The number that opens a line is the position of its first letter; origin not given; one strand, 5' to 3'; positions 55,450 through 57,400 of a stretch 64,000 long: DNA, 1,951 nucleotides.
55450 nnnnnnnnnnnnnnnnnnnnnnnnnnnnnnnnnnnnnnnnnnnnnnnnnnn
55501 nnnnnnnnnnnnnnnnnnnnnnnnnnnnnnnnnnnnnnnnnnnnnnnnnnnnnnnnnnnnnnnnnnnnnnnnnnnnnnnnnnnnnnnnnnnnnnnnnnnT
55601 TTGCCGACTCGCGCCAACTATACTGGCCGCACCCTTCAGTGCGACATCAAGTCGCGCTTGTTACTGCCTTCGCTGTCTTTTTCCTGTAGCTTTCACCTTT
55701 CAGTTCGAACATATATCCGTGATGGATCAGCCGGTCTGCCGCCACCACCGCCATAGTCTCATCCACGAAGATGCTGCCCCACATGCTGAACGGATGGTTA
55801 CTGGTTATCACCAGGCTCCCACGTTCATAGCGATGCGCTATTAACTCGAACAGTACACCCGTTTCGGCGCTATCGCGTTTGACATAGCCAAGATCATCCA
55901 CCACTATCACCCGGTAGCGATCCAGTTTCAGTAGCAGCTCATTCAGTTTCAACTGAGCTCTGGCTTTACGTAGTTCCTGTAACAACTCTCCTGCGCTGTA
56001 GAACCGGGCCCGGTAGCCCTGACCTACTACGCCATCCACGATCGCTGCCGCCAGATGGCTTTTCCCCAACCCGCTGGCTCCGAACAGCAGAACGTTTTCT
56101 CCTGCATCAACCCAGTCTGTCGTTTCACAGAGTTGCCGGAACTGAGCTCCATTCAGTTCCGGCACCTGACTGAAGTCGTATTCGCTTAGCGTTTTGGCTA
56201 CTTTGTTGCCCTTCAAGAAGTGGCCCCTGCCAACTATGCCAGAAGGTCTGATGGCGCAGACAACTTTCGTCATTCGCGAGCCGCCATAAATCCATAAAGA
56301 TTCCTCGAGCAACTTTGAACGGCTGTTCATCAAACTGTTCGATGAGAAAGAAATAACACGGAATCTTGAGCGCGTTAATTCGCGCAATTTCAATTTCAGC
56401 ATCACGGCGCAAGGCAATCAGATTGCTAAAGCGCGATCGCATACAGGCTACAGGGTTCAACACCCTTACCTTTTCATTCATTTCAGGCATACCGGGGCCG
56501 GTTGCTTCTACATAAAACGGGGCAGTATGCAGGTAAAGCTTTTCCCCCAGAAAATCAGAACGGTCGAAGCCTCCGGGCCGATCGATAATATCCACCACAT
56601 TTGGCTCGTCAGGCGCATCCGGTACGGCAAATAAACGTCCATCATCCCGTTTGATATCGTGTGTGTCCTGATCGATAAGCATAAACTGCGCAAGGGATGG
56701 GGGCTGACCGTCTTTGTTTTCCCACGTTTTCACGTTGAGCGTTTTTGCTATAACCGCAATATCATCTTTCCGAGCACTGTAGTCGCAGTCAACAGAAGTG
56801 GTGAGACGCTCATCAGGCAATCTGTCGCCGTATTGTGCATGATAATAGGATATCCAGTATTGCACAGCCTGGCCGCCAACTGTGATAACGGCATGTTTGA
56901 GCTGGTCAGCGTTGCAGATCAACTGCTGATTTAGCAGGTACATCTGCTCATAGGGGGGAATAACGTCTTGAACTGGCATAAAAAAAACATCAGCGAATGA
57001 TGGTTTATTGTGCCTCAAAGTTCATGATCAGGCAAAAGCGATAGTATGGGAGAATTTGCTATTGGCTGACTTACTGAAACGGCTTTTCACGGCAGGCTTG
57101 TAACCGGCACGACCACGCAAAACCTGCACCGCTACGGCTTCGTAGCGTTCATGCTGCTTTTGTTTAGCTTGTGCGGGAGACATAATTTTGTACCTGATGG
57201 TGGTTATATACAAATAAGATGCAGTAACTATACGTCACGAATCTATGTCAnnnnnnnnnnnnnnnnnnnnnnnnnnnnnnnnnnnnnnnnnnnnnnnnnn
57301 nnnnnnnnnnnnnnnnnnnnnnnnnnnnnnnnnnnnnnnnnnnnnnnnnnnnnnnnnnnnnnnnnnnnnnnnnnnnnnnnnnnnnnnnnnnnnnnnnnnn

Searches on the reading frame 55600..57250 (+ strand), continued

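Call 58: search_dna_similar(query=L002:5792-6781:-, collection=plasmids, mode=protein, max_rows=25, rows=spread)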
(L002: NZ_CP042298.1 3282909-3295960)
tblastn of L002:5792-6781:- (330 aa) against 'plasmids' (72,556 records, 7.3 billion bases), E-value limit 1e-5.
Records with a match: 1034; places in all: 1059; records where one place covers at least 80% of the query: 991.
Best place of each record, by identity: >=99% 13; 95-99% 984; 90-95% 11; 80-90% 10; 60-80% 4; <60% 12.
By first word of the organism name: Klebsiella 791; Escherichia 124; Enterobacter 57; Citrobacter 25; Serratia 12; Raoultella 8; Salmonella 4; Leclercia 2; Morganella 2; uncultured 2; and 5 more.
By predicted mobility (MOB-suite, as given by PLSDB): conjugative 772; non-mobilizable 147; mobilizable 115.
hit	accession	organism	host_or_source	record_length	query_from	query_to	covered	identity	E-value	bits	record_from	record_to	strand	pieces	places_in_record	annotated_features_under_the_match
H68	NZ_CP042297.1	Escherichia coli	crow,cell culture,cloacal swab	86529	1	330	100%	100.0%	0e+0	686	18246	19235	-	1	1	hypothetical protein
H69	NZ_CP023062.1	Escherichia coli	Homo sapiens,human stool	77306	1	330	100%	97.6%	0e+0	677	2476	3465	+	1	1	hypothetical protein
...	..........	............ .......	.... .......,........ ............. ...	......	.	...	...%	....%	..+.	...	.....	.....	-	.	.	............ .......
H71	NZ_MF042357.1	Serratia marcescens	Homo sapiens,urine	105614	1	330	100%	97.3%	0e+0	669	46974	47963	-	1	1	hypothetical protein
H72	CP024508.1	Klebsiella pneumoniae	Homo sapiens,rectal swab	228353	1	330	100%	96.4%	0e+0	666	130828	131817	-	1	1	hypothetical protein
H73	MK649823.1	Klebsiella pneumoniae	Homo sapiens,blood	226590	1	330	100%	96.4%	0e+0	666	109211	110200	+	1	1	none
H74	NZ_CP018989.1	Escherichia coli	Homo sapiens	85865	1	330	100%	96.4%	0e+0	666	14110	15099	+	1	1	hypothetical protein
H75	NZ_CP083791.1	Klebsiella variicola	Homo sapiens,wound swab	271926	1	330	100%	96.4%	0e+0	666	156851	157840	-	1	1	hypothetical protein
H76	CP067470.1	Klebsiella pneumoniae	Homo sapiens,urine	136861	1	330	100%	96.4%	0e+0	666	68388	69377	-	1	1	hypothetical protein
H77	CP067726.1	Klebsiella pneumoniae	Homo sapiens,urine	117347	1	330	100%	96.4%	0e+0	666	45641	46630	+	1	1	hypothetical protein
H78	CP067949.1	Klebsiella pneumoniae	Homo sapiens,urine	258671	1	330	100%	96.4%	0e+0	666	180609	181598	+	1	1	hypothetical protein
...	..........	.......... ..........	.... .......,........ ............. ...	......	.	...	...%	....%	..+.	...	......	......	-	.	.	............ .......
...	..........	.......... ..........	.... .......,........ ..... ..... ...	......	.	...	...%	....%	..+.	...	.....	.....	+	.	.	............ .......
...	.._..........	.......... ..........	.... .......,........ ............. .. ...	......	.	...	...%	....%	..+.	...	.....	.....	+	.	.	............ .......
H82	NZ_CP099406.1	Klebsiella pneumoniae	cerebrospinal fluid ...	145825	1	330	100%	96.4%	0e+0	666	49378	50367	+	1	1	hypothetical protein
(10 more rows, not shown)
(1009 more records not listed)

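Call 59: get_annotated_region(hit=H82, flank=9000)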
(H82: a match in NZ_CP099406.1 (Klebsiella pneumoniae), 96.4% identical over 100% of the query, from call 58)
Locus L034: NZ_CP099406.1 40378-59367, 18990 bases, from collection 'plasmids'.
description: Klebsiella pneumoniae strain 33221 plasmid pSKLX33221_KPC2, complete sequence
organism: Klebsiella pneumoniae (NCBI taxid 573)
taxonomy: Bacteria; Pseudomonadota; Gammaproteobacteria; Enterobacterales; Enterobacteriaceae; Klebsiella; Klebsiella pneumoniae
host: -; source: cerebrospinal fluid culture,cerebrospinal fluid; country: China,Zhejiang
typing (MOB-suite, as given by PLSDB): conjugative; replicon IncFIA,IncFII,IncU; relaxase MOBF; mating-pair formation MPF_F
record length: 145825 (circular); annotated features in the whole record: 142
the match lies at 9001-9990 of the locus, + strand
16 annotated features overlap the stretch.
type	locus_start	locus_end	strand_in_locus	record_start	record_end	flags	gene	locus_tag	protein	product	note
CDS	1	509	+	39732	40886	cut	-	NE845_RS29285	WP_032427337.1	NAD(P) transhydrogenase subunit alpha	-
CDS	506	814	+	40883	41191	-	-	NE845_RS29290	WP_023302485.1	NAD(P) transhydrogenase subunit alpha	-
CDS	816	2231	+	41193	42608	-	-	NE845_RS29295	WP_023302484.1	NAD(P)(+) transhydrogenase (Re/Si-specific) subunit beta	-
CDS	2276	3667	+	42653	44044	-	-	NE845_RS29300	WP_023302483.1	NAD-dependent succinate-semialdehyde dehydrogenase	-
CDS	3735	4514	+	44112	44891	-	-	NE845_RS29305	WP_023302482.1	acetoin reductase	GO:0045150 - acetoin catabolic process [Evidence IEA]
CDS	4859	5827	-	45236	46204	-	-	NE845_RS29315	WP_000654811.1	IS5 family transposase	-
CDS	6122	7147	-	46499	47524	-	-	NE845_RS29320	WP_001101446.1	IS110 family transposase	-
CDS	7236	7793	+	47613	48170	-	-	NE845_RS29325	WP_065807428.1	EAL domain-containing protein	-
CDS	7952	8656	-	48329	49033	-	-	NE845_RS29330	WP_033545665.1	IS6-like element IS26 family transposase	GO:0006313 - DNA transposition [Evidence IEA]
CDS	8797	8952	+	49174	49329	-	-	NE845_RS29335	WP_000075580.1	hypothetical protein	-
CDS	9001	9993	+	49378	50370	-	-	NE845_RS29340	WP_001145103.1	hypothetical protein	-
CDS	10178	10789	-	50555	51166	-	-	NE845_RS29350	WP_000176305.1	DUF2913 family protein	-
CDS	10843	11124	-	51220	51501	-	-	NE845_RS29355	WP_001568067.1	hypothetical protein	-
CDS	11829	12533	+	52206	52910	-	-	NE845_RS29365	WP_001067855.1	IS6-like element IS26 family transposase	GO:0006313 - DNA transposition [Evidence IEA]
CDS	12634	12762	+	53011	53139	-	-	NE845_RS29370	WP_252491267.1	replication initiation protein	-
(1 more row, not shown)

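Call 66: list_cluster_members(proteins=[P0058, P0053, L002:6833-6985:-])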
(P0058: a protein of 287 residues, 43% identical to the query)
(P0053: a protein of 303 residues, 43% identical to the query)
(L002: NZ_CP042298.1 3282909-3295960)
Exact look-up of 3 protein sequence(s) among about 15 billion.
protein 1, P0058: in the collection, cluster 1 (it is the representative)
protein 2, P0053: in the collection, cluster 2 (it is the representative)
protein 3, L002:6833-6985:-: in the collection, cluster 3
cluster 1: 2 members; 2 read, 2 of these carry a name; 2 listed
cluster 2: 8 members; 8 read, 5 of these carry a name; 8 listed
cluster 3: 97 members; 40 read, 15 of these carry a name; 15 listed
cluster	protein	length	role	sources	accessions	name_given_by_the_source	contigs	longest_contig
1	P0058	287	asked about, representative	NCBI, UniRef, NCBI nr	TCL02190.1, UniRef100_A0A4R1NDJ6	hypothetical protein EZJ58_0186 [Sodalis ligni] | Nucleotidyltransferase AbiEii toxin of type IV toxin-antitoxin system n=2 Tax=Sodalis ...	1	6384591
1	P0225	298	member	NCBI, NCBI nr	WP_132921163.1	hypothetical protein [Sodalis ligni]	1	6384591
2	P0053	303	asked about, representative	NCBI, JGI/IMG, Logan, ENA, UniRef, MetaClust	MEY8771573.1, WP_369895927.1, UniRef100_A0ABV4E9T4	hypothetical protein AB6T85_14330 [Erwinia sp. ACCC 02193] | hypothetical protein | Nucleotidyltransferase n=1 Tax=Erwinia aeris TaxID=3239803 RepID=A0ABV4E9T4_9GAMM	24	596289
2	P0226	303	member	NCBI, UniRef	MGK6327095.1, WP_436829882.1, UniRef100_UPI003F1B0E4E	hypothetical protein ACMGEE_08385 [Erwinia sp. DT-104] | hypothetical protein n=1 Tax=Erwinia sp. DT-104 TaxID=3396161 RepID=UPI003F1B0E4E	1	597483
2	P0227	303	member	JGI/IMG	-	hypothetical protein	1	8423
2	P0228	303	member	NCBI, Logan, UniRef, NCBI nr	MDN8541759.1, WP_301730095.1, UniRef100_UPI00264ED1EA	hypothetical protein QZH36_09920 [Erwinia sp. BC051422] | hypothetical protein n=1 Tax=Erwinia wuhanensis TaxID=3045167 RepID=UPI00264ED1EA | hypothetical protein [Erwinia sp. BC051422]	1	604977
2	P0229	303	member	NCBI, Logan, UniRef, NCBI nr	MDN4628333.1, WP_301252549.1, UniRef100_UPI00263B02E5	hypothetical protein [Erwinia sp. PsM31] | hypothetical protein n=1 Tax=Erwinia sp. PsM31 TaxID=3030535 RepID=UPI00263B02E5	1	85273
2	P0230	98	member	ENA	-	-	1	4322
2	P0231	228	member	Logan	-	-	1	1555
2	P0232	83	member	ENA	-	-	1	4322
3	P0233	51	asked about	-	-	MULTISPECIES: hypothetical protein [Enterobacteriaceae] | hypothetical protein | Ybl167 n=3 Tax=Escherichia coli TaxID=562 RepID=G4VUK9_ECOLX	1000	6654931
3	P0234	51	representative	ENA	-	-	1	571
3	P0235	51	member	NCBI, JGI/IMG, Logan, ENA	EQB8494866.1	hypothetical protein ACYUTZ_005081 [Escherichia coli] | hypothetical protein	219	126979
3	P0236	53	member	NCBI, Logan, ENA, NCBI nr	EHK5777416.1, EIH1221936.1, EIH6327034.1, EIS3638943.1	hypothetical protein ACJ4IZ_002580 [Escherichia coli] | hypothetical protein [Escherichia coli]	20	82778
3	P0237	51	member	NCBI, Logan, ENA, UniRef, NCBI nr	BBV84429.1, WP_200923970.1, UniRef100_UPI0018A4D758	hypothetical protein STW0522ENT60_P20260 (plasmid) [Enterobacter kobei] | hypothetical protein n=1 Tax=Enterobacter kobei TaxID=208224 RepID=UPI0018A4D758 | hypothetical protein [Enterobacter kobei]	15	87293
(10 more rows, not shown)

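Call 74: fold_search(model_id=the predicted structure, library=afdb50)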
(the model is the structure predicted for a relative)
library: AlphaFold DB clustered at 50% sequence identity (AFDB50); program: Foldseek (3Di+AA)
matches with E <= 10: 253; with E <= 0.001: 53
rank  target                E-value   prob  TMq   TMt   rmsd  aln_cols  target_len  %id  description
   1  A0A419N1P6            2.2e-34  1.00  0.88  0.93   2.5       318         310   53  Uncharacterized protein [Rahnella woolbedingensis]
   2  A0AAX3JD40            1.7e-29  1.00  0.84  0.82   4.5       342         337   42  Nucleotidyltransferase [Pantoea brenneri]
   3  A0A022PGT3            1.9e-27  1.00  0.84  0.92   2.3       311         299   40  Uncharacterized protein [Photorhabdus aegyptia]
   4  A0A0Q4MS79            1.1e-25  1.00  0.82  0.95   2.1       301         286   39  Uncharacterized protein
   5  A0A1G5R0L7            6.2e-25  1.00  0.84  0.90   2.9       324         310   35  Uncharacterized protein [Photorhabdus luminescens]
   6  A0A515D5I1            2.2e-21  1.00  0.82  0.88   3.2       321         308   33  Uncharacterized protein [Serratia liquefaciens]
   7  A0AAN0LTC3            2.2e-19  1.00  0.79  0.85   3.2       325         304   28  Uncharacterized protein [Vibrio cyclitrophicus ZF270]
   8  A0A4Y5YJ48            4.0e-19  1.00  0.78  0.86   3.4       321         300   31  Nucleotidyltransferase family protein [Shewanella polaris]
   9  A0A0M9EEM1            6.2e-19  1.00  0.73  0.83   3.1       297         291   33  Uncharacterized protein (Fragment)
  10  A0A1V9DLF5            1.5e-18  1.00  0.72  0.91   2.7       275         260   37  Uncharacterized protein [Pantoea latae]
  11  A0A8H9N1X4            2.1e-16  1.00  0.74  0.80   3.6       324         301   26  Uncharacterized protein [Vibrio vulnificus]
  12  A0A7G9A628            2.5e-16  1.00  0.38  0.89   1.9       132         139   91  Uncharacterized protein [Raoultella ornithinolytica]
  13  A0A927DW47            5.2e-16  1.00  0.38  0.91   2.2       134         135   97  Uncharacterized protein (Fragment) [Klebsiella pneumoniae]
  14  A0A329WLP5            6.6e-12  1.00  0.45  0.82   2.9       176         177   46  Uncharacterized protein
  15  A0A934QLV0            1.3e-11  1.00  0.63  0.71   4.9       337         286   20  Uncharacterized protein [Rhodovibrio salinarum]
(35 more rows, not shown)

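Call 75: find_encoding_contigs(protein=P0139, flank=3000, max_places=2)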
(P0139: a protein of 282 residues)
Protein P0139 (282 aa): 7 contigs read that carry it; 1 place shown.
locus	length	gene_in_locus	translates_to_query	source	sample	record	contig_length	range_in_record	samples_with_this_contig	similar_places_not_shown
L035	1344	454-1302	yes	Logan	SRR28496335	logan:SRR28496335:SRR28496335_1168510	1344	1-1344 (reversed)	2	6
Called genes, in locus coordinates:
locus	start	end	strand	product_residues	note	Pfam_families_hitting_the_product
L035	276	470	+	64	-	-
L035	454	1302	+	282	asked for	-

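Call 76: find_encoding_contigs(protein=P0148, flank=3000, max_places=2)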
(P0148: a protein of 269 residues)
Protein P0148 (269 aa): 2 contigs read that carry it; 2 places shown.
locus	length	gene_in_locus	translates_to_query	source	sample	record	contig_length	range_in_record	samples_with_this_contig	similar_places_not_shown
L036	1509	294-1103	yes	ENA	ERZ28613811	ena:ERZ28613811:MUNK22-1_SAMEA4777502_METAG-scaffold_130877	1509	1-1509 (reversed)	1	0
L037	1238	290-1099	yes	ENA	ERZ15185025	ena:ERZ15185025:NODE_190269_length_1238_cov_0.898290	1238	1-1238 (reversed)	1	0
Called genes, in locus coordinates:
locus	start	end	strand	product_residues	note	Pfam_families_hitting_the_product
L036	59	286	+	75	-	-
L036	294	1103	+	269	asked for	-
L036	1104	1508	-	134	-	?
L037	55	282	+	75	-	-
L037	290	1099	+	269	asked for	-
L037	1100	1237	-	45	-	?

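Call 77: find_encoding_contigs(protein=P0146, flank=3000, max_places=2)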
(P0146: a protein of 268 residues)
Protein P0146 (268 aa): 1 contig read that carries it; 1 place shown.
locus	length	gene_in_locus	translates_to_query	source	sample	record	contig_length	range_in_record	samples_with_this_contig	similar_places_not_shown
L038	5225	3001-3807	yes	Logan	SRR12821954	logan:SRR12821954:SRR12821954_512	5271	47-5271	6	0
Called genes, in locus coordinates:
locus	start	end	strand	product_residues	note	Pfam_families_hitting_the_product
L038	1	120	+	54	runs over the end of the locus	?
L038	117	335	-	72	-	-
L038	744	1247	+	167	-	-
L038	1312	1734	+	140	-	-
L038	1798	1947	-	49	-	-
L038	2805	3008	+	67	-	-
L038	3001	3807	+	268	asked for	-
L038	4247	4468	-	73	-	-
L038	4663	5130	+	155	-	-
